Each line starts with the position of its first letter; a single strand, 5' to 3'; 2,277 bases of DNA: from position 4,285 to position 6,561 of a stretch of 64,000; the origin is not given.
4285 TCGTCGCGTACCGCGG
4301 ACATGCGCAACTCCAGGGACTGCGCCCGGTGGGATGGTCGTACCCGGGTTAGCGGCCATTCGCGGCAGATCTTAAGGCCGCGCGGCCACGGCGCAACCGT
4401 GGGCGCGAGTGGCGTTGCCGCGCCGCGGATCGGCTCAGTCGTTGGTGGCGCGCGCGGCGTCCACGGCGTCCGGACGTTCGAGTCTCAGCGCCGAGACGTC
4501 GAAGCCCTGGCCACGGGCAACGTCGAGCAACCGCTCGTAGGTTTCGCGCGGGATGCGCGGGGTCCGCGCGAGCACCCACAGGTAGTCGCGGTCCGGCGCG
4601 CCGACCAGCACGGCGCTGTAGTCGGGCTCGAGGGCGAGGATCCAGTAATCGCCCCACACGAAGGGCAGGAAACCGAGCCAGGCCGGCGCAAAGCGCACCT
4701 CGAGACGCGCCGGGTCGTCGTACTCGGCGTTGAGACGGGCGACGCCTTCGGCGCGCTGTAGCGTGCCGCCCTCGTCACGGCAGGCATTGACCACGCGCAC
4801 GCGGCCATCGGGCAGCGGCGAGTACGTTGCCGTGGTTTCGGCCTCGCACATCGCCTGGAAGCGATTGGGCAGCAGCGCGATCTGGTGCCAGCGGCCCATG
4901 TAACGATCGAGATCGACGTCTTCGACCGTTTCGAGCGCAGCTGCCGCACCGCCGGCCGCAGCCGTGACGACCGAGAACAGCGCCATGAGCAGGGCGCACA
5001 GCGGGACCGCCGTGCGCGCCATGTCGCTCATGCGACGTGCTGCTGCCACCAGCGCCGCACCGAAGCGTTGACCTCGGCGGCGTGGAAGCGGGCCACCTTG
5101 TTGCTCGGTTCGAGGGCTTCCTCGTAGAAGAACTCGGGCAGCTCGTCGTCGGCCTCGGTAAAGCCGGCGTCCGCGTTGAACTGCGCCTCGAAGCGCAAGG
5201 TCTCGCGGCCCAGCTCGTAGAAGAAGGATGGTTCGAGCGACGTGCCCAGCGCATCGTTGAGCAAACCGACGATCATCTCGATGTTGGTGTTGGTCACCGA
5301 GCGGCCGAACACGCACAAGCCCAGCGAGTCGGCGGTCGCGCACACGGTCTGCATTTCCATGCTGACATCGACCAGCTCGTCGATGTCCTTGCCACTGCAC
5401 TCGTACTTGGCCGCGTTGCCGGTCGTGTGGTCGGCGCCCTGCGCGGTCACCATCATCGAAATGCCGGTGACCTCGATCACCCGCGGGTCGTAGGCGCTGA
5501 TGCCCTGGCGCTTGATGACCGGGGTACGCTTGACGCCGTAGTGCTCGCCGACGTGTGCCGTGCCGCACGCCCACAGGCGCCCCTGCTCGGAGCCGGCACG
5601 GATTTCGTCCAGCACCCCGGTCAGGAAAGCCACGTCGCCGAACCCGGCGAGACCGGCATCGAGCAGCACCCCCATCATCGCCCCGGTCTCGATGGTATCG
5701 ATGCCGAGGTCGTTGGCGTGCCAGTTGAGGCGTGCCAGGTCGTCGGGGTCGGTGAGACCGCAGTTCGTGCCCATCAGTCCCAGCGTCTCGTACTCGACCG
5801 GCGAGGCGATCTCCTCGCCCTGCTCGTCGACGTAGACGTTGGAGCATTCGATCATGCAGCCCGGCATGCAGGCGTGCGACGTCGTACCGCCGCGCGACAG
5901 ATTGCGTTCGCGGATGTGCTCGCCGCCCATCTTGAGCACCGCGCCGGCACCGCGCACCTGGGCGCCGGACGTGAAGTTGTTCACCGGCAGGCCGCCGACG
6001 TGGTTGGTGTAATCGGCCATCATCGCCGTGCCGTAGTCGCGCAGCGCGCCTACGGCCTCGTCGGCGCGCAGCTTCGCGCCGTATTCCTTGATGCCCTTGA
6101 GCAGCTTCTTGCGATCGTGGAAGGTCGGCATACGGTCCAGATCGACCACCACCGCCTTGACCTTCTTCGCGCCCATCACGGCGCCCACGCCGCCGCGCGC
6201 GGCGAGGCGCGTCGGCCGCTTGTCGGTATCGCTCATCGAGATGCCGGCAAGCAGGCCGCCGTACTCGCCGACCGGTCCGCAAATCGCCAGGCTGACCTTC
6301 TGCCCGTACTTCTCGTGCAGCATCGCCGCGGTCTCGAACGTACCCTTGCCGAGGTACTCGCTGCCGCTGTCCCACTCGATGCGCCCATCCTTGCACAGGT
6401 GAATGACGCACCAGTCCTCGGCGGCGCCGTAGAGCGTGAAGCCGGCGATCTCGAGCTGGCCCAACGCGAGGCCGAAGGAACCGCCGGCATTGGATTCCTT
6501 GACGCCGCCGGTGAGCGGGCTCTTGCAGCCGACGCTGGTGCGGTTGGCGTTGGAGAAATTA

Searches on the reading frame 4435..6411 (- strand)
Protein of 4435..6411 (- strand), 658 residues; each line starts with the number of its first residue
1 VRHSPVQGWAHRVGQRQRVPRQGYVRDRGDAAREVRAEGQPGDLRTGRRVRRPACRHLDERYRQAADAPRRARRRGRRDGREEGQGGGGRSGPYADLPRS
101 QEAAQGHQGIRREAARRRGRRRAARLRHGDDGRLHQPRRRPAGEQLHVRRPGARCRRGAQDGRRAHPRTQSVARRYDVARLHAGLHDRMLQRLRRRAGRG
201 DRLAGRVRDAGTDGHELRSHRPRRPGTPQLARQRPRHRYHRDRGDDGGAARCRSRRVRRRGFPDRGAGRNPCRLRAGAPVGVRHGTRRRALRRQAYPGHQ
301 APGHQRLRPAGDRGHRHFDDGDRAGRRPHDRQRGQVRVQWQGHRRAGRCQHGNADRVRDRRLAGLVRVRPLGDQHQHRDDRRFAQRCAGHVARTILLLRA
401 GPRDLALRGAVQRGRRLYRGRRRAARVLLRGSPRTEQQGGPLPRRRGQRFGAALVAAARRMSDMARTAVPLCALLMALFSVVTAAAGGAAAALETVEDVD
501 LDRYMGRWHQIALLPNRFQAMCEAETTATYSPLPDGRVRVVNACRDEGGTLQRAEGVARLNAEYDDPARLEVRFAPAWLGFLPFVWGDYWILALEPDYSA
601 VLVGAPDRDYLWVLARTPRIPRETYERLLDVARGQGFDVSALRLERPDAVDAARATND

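Call 81: search_protein_families(library=pfam, proteins=[window:4435-6411:-], max_evalue=0.001)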
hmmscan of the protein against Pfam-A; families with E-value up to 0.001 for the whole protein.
window:4435-6411:- (658 aa): 1 family
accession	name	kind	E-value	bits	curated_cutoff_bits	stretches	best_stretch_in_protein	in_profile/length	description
PF08212.18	Lipocalin_2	-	1.7e-44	151.7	24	1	499-644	1-143/146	Lipocalin-like domain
